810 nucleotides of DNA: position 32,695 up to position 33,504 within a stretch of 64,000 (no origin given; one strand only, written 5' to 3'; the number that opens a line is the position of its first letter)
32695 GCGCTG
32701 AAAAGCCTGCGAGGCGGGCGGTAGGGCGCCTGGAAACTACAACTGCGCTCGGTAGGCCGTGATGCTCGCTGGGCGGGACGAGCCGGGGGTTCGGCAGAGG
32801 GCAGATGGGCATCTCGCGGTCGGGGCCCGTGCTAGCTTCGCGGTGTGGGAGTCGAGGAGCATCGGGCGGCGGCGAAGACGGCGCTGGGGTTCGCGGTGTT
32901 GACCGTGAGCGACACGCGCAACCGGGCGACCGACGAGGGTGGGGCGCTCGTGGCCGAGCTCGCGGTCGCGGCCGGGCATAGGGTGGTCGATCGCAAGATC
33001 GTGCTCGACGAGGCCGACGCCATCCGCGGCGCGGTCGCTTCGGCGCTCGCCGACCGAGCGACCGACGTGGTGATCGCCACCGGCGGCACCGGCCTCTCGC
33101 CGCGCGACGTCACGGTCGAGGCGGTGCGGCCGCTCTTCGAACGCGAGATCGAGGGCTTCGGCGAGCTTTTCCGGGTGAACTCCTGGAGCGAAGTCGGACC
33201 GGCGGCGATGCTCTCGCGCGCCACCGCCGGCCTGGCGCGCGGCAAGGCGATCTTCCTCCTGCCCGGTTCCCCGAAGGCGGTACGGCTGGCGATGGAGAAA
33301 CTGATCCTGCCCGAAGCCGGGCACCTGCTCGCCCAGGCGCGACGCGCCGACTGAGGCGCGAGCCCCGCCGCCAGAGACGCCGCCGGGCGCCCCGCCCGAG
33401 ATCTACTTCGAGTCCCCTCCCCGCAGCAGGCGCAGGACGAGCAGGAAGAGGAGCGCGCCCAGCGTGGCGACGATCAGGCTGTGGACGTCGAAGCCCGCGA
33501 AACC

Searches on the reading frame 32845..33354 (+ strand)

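Call 59: search_protein_families(library=pfam, proteins=[window:32845-33354:+], max_evalue=1)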
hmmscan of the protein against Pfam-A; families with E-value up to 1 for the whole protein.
window:32845-33354:+ (169 aa): 2 families
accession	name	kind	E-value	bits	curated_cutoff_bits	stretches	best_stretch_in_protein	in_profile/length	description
PF00994.29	MoCF_biosynth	-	2.1e-33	115.5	26.6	1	17-158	1-142/144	Probable molybdopterin binding domain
PF11367.14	Tail_completion_gp17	-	0.037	14.6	24.5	1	7-74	25-88/124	Tail completion protein gp17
